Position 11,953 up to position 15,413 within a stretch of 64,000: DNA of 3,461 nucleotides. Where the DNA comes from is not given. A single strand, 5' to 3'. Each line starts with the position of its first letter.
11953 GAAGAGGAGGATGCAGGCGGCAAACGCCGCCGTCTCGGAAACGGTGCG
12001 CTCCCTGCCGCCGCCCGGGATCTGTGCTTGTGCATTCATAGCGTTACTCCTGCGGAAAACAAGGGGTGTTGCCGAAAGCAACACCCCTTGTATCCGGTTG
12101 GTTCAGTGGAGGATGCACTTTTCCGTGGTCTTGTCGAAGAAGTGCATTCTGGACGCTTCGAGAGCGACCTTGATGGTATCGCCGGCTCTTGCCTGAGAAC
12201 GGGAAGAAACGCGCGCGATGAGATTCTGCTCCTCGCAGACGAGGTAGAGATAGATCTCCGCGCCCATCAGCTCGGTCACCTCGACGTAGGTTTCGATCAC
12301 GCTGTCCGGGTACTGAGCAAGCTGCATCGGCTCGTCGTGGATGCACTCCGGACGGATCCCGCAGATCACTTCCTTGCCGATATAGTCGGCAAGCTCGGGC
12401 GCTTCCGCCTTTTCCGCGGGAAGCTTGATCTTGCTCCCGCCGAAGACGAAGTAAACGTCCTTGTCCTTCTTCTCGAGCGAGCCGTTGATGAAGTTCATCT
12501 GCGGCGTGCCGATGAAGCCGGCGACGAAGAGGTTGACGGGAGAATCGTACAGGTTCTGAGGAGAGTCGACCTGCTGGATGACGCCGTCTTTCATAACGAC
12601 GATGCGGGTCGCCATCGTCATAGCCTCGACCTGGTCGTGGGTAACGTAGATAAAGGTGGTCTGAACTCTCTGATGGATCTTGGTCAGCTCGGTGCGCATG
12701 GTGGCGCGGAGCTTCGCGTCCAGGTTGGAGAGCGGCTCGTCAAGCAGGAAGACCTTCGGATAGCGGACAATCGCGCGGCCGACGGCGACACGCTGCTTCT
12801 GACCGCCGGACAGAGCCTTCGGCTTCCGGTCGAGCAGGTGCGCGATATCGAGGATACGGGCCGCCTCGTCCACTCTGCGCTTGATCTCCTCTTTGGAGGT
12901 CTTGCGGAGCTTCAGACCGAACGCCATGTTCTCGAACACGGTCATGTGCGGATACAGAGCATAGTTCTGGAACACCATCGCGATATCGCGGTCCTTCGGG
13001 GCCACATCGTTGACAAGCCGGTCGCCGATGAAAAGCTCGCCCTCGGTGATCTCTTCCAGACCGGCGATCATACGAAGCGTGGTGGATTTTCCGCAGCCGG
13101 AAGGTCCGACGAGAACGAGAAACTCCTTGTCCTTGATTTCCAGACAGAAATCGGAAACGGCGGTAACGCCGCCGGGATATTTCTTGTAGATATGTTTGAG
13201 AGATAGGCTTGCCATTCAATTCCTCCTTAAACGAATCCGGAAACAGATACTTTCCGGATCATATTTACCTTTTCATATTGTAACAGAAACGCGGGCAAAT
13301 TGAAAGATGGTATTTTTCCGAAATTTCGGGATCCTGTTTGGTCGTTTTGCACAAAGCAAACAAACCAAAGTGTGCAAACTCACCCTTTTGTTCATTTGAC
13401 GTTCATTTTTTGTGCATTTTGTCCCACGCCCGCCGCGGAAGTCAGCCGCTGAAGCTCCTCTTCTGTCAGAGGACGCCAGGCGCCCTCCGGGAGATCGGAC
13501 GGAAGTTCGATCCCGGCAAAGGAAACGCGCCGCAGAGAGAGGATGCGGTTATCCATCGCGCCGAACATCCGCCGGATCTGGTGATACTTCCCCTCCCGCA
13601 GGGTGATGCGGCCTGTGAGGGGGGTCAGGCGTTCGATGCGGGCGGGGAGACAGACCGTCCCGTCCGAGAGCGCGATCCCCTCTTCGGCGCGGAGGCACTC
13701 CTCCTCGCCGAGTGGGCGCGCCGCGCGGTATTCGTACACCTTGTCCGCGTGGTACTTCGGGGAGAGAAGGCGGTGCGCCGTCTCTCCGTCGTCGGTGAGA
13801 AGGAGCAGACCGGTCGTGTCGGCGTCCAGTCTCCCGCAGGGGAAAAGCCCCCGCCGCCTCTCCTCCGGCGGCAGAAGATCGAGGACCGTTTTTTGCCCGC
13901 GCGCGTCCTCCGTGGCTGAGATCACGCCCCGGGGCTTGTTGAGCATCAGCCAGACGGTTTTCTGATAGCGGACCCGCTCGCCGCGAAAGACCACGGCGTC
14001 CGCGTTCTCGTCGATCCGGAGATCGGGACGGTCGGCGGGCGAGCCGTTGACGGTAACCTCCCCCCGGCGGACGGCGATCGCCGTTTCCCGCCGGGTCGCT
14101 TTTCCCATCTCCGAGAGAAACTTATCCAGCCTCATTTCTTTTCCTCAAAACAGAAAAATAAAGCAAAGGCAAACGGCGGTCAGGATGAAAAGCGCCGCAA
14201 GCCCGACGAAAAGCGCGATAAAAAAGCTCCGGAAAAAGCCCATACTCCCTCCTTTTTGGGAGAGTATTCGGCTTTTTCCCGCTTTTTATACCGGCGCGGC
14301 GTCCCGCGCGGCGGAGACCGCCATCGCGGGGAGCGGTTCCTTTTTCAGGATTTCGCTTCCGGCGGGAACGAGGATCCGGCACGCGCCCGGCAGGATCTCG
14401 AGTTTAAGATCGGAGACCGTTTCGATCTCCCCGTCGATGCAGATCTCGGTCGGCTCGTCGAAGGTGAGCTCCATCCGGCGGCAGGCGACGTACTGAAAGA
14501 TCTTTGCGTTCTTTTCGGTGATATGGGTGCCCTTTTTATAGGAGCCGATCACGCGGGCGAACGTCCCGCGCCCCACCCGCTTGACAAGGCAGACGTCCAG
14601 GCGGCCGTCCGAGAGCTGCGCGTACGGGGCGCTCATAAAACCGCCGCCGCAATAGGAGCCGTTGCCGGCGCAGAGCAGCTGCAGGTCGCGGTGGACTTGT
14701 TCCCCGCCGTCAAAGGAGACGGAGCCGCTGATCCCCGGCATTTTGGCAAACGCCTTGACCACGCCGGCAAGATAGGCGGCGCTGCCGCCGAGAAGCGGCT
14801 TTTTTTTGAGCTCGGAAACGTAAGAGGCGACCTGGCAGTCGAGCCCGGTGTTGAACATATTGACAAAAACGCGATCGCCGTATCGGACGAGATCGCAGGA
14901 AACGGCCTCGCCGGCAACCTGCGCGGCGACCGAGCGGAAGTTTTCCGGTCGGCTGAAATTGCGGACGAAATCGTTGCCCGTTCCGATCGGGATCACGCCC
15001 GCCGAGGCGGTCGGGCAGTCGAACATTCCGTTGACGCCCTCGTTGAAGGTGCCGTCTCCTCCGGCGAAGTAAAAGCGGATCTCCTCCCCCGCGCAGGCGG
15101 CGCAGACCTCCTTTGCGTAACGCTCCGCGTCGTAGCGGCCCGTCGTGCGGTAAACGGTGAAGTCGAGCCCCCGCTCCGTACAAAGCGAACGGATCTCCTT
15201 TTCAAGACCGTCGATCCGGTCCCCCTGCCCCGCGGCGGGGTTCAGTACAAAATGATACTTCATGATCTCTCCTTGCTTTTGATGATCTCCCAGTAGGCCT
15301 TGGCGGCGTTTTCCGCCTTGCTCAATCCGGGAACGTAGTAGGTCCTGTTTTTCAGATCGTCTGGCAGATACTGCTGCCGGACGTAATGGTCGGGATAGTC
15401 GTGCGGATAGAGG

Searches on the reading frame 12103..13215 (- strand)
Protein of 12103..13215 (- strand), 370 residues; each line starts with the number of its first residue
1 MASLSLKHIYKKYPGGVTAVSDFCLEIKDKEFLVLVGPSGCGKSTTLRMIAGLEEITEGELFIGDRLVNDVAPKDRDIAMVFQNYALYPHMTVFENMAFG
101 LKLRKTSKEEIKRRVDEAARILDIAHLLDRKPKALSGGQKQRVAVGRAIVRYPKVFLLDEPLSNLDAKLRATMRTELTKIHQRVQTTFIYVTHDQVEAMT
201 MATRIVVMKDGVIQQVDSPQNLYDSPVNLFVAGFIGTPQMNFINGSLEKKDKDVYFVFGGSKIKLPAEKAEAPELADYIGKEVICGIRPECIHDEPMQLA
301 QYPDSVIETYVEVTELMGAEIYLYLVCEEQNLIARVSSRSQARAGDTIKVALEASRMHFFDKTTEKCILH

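Call 17: search_protein_families(library=pfam, proteins=[window:12103-13215:-], max_evalue=0.001)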
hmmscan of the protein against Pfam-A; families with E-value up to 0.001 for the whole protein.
window:12103-13215:- (370 aa): 7 families
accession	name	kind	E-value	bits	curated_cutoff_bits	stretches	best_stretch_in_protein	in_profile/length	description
PF00005.33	ABC_tran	-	3e-32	112.5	25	1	22-162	3-136/137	ABC transporter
PF17912.7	OB_MalK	-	5.8e-14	53.1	27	1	236-290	1-51/53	MalK OB fold domain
PF02463.25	SMC_N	-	1.3e-07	31.7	40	1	29-213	23-219/220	RecF/RecN/SMC N terminal domain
PF13304.12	AAA_21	-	4.1e-06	27.5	27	0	32-95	1-61/304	AAA domain, putative AbiEii toxin, Type IV TA system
PF03215.21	Rad17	-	4.6e-06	27.1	23.8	1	23-119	38-130/186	Rad17 P-loop domain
PF08402.16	TOBE_2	-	4.3e-05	24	21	1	286-360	2-76/76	TOBE domain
PF13401.12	AAA_22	-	4.7e-05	24.2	27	1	29-107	4-64/130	AAA domain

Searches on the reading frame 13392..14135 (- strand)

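Call 17: search_protein_families(library=pfam, proteins=[window:13392-14135:-], max_evalue=0.001)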
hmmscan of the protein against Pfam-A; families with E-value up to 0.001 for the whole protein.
window:13392-14135:- (247 aa): 2 families
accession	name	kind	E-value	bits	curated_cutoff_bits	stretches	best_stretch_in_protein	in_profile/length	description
PF00849.27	PseudoU_synth_2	-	2.1e-18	67.4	26.8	1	62-191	2-150/152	RNA pseudouridylate synthase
PF01479.30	S4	-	1e-08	35.2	22.8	1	1-44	1-45/48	S4 domain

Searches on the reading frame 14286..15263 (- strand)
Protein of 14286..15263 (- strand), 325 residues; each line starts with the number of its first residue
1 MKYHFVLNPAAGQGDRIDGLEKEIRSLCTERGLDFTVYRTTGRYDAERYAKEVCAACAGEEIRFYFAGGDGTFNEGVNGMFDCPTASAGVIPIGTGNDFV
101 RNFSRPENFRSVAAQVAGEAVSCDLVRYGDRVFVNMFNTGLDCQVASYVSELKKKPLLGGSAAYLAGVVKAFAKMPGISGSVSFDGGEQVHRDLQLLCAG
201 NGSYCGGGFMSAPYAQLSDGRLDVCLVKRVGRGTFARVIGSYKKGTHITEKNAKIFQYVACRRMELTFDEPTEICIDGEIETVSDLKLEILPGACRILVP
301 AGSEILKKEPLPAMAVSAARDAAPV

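Call 75: search_protein_families(library=pfam, proteins=[window:14286-15263:-], max_evalue=0.00001)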
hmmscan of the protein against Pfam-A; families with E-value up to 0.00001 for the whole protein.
window:14286-15263:- (325 aa): 2 families
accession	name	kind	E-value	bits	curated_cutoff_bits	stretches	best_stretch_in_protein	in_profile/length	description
PF19279.4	YegS_C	-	3.5e-21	76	27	1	138-298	4-157/158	YegS C-terminal NAD kinase beta sandwich-like domain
PF00781.29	DAGK_cat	-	3.7e-20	72.2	23.6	1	3-126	2-123/125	Diacylglycerol kinase catalytic domain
